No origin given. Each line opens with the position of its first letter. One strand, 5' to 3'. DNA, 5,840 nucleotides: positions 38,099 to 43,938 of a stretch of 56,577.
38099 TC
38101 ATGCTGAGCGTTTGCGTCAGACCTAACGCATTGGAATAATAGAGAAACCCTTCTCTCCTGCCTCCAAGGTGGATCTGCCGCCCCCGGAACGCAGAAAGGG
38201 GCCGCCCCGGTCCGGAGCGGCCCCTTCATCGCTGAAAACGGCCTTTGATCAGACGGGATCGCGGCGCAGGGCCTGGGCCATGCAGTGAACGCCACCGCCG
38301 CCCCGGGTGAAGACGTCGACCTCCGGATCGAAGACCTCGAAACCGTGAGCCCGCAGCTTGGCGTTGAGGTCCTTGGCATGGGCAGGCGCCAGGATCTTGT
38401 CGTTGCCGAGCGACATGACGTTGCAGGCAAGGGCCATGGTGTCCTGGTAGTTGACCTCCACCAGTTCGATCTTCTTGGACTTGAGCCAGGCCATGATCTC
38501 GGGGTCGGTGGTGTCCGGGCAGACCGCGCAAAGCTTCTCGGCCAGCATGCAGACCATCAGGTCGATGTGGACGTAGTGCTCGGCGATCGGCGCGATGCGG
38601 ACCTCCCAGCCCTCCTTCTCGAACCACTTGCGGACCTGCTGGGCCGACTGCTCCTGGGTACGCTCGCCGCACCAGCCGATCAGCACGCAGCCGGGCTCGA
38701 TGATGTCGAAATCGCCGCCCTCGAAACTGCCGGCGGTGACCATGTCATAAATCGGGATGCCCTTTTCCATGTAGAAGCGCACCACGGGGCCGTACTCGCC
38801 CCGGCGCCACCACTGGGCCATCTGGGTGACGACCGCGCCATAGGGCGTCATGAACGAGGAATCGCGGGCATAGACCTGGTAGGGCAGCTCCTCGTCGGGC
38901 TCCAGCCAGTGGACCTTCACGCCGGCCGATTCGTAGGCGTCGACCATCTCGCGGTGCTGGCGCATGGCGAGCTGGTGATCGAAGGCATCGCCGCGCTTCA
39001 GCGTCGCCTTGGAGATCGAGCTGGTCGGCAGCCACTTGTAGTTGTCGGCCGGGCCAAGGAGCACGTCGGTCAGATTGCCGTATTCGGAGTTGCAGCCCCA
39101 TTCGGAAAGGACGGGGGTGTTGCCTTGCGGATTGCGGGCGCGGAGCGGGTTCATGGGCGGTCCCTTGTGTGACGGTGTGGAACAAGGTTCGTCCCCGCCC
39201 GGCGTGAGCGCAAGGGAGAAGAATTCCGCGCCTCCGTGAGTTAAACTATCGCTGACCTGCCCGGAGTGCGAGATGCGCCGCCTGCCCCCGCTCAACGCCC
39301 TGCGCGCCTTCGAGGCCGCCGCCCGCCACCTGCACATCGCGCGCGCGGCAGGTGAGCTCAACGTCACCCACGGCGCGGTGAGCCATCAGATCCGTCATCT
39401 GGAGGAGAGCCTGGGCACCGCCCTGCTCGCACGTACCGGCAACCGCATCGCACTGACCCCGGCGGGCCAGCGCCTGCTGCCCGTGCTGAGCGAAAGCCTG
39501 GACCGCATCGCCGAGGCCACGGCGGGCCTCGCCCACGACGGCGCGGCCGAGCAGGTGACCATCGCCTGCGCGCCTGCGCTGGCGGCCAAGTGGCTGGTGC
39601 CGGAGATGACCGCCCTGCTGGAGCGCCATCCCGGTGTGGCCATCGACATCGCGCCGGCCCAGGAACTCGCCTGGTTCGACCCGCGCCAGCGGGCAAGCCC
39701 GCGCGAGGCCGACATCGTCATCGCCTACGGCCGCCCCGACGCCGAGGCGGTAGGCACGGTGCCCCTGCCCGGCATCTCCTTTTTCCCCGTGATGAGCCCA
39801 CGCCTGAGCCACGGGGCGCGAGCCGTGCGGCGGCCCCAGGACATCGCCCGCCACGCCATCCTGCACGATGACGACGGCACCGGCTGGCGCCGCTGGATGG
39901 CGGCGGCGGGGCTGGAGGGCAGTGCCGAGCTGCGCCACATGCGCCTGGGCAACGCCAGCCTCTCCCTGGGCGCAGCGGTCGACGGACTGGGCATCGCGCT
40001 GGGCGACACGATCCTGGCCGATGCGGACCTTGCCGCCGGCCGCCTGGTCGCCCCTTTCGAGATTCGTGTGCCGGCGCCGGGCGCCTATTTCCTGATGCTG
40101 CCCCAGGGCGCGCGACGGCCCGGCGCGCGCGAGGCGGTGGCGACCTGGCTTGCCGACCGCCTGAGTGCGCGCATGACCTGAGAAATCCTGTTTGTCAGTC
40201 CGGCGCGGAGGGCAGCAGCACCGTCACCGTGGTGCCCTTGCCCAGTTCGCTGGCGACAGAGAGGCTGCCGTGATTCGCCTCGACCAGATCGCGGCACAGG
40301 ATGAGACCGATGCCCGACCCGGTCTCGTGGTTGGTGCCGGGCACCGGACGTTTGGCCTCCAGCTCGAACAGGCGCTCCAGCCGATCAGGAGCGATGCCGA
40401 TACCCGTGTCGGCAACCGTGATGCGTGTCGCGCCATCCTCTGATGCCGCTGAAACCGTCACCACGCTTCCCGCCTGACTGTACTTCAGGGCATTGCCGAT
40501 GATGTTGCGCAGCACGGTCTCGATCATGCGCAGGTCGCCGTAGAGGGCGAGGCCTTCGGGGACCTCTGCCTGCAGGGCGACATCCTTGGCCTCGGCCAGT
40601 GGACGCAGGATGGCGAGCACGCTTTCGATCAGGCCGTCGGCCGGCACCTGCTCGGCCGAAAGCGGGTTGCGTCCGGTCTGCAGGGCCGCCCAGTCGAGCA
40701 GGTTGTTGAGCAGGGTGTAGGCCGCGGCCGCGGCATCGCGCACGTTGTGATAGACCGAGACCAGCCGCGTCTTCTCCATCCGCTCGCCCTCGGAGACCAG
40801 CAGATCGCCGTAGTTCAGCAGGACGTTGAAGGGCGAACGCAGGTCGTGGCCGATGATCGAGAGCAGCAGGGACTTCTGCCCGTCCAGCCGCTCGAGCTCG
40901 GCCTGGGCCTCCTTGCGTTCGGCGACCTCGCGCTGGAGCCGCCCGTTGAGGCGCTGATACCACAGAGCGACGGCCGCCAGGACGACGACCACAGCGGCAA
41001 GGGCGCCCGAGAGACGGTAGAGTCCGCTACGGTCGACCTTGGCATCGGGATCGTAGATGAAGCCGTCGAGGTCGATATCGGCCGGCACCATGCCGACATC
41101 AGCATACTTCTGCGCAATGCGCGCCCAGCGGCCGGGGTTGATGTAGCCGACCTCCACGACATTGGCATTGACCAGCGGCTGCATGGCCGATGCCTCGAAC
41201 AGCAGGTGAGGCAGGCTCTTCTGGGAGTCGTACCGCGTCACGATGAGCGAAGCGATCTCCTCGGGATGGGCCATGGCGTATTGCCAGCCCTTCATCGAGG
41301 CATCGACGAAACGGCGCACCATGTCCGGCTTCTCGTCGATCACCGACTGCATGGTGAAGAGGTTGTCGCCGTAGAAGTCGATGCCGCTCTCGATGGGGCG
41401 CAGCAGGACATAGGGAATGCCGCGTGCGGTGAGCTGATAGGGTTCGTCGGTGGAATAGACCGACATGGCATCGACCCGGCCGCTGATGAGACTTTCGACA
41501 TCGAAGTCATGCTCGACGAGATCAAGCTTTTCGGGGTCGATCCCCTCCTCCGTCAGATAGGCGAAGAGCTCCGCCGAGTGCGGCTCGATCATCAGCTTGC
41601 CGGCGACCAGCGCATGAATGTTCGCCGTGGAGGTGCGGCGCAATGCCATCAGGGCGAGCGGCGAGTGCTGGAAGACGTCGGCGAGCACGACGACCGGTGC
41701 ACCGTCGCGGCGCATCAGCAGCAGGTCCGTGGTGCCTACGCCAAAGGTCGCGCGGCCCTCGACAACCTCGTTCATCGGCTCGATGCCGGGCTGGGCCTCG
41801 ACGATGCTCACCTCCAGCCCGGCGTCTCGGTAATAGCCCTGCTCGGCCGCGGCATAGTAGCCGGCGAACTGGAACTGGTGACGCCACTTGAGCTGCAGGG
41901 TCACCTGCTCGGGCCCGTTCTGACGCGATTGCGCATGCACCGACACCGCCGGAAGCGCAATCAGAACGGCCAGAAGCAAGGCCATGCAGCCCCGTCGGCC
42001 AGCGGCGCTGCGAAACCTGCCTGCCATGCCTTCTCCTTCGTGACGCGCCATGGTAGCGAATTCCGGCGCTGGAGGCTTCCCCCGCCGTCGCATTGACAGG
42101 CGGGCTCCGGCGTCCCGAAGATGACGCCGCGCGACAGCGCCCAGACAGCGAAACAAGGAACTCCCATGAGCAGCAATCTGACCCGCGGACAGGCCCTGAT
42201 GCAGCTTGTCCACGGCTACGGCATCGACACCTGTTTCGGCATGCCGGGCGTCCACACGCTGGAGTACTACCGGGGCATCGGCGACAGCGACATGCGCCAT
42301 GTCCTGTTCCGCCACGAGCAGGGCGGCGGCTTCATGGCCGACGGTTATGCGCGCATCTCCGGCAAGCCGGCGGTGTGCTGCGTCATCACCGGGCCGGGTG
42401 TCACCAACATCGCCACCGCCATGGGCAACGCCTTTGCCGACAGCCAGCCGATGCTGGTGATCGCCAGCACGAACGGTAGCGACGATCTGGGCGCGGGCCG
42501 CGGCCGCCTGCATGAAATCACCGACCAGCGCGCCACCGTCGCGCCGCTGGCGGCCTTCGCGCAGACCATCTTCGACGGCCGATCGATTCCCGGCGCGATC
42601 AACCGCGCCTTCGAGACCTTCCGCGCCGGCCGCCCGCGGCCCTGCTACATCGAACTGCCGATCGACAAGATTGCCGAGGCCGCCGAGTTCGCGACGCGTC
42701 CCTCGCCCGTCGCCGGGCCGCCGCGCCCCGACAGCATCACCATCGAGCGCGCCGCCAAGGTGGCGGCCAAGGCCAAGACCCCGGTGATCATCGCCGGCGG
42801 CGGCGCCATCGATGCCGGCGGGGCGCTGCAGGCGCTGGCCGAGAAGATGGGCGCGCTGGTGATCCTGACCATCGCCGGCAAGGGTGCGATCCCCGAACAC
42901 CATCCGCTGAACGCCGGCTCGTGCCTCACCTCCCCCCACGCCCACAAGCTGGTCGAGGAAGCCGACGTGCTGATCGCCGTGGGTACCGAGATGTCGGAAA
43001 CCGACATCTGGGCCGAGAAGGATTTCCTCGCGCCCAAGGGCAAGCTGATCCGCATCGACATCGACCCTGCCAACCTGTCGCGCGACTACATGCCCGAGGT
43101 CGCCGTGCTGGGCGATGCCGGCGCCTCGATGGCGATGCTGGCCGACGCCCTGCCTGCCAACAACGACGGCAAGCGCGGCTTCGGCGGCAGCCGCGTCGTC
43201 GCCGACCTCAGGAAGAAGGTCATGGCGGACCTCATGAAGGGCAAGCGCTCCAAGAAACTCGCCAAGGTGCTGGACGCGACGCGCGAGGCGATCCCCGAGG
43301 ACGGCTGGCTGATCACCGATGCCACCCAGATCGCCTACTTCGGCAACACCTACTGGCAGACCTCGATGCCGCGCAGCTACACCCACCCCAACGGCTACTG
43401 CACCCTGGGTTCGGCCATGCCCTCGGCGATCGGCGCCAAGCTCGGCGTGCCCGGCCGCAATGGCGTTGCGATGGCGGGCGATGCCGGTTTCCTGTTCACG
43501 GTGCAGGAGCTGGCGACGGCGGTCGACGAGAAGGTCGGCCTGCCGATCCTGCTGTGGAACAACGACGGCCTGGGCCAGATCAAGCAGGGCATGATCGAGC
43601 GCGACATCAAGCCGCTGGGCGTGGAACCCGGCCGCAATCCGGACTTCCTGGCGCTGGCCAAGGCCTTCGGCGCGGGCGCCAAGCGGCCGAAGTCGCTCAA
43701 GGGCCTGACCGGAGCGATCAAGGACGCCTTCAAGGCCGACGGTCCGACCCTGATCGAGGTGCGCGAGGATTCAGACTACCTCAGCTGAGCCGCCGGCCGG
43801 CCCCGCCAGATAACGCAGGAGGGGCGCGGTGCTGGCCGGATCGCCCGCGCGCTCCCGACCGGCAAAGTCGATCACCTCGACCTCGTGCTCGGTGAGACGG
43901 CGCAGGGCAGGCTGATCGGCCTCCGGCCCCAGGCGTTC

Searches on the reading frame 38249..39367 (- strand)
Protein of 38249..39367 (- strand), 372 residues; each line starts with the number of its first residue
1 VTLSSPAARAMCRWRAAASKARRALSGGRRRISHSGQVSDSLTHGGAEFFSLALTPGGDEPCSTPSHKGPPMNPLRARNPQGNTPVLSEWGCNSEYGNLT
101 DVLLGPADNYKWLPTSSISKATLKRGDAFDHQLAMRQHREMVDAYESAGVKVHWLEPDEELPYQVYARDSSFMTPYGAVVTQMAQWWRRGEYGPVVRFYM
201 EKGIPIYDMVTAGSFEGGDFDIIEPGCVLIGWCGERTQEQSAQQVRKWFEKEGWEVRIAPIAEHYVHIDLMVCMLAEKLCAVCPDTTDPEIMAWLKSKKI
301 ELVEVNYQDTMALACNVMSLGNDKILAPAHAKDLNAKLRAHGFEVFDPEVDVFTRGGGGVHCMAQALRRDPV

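Call 37: search_protein_families(library=pfam, proteins=[window:38249-39367:-], max_evalue=0.0001)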
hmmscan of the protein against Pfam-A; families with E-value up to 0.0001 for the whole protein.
window:38249-39367:- (372 aa): 2 families
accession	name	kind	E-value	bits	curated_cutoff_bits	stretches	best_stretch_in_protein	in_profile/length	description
PF19420.4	DDAH_eukar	-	1.8e-23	83.6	23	1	131-364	25-287/291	N,N dimethylarginine dimethylhydrolase, eukaryotic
PF02274.22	ADI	-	2.2e-17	63.6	22.8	2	290-369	292-377/377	Arginine deiminase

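Call 80: search_protein_families(library=ncbifam, proteins=[window:38249-39367:-], max_evalue=0.00001)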
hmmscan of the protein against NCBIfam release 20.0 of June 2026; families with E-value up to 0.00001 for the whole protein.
window:38249-39367:- (372 aa): 7 families
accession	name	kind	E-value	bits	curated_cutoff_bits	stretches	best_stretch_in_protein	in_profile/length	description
NF045659.1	DiMArgaseDdahMtb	equivalog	1.7e-25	89.8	300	1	127-363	48-279/283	dimethylargininase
NF045660.1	DiMthArgaseDdahStm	equivalog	5.1e-20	72.3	340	1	128-364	23-246/249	dimethylargininase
NF045658.1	DiMArgaseDdah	equivalog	3.9e-18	66.1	450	1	129-364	26-251/254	dimethylargininase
NF052232.1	Arg_dihydro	equivalog_domain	1.9e-16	60.1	450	1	132-364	33-264/266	arginine dihydrolase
NF052231.1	bifunc_ArgZ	exception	3e-15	55.4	1025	1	133-364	36-266/696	bifunctional arginine dihydrolase/ornithine cyclodeaminase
NF002381.0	PRK01388.1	subfamily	3.4e-15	55.9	414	1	154-310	149-312/405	arginine deiminase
TIGR01078.1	arcA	equivalog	2.1e-11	43.3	489.1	1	160-297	151-299/408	arginine deiminase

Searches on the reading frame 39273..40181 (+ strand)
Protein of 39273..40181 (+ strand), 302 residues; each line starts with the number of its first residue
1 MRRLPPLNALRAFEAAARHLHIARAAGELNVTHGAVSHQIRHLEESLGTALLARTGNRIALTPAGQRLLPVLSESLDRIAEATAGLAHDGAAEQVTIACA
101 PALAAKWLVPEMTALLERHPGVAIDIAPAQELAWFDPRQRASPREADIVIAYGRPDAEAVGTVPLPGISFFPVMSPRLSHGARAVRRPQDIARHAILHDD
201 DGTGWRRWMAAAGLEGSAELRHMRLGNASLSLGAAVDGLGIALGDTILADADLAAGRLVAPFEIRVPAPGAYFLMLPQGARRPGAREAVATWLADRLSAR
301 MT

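Call 37: search_protein_families(library=pfam, proteins=[window:39273-40181:+], max_evalue=0.0001)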
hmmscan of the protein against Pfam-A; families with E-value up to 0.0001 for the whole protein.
window:39273-40181:+ (302 aa): 2 families
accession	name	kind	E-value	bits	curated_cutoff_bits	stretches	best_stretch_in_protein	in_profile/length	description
PF03466.25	LysR_substrate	-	4e-24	85.6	28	1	89-297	2-208/209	LysR substrate binding domain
PF00126.33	HTH_1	-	2e-20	72.9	26.6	1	7-66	1-60/60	Bacterial regulatory helix-turn-helix protein, lysR family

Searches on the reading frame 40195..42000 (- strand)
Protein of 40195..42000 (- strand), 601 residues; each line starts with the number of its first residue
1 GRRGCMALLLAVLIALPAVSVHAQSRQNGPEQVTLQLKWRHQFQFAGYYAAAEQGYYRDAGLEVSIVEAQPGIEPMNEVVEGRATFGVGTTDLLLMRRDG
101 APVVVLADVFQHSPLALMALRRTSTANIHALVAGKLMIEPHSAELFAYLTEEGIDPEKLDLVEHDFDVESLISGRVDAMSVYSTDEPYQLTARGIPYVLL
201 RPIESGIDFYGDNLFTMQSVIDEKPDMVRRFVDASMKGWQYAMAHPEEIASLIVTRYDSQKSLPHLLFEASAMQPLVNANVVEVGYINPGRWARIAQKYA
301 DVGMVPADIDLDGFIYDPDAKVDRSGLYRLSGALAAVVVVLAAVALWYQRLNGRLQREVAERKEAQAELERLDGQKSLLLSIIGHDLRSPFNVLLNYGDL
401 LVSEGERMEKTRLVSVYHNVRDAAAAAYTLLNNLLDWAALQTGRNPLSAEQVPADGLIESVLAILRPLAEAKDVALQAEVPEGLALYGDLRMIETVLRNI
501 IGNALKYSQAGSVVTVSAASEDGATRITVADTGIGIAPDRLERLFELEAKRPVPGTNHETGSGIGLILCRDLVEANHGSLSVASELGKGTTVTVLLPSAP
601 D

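Call 78: search_protein_families(library=pfam, proteins=[window:40195-42000:-], max_evalue=0.001)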
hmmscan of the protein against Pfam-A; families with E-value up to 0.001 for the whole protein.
window:40195-42000:- (601 aa): 4 families
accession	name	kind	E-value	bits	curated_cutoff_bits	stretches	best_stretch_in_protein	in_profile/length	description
PF09084.16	NMT1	-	6e-44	151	20.5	1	42-248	1-215/216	NMT1/THI5 like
PF02518.31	HATPase_c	-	2e-23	83.4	26.4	1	489-598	2-109/111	Histidine kinase-, DNA gyrase B-, and HSP90-like ATPase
PF13379.11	NMT1_2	-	9.4e-05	22.8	24.7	0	29-248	2-246/252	NMT1-like family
PF13581.12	HATPase_c_2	-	0.00035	21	27.4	1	496-576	35-112/127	Histidine kinase-like ATPase domain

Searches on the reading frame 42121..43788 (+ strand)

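Call 37: search_protein_families(library=pfam, proteins=[window:42121-43788:+], max_evalue=0.0001)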
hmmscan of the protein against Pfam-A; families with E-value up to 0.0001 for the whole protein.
window:42121-43788:+ (555 aa): 3 families
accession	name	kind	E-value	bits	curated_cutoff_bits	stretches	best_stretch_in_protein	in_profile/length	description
PF02776.23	TPP_enzyme_N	-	3.4e-35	120.8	26.8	1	23-137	4-117/119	Thiamine pyrophosphate enzyme, N-terminal TPP binding domain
PF00205.28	TPP_enzyme_M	-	3.7e-34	117.8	30.4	1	208-339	1-136/137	Thiamine pyrophosphate enzyme, central domain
PF02775.26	TPP_enzyme_C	-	4.8e-31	108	21.9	1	400-547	1-151/151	Thiamine pyrophosphate enzyme, C-terminal TPP binding domain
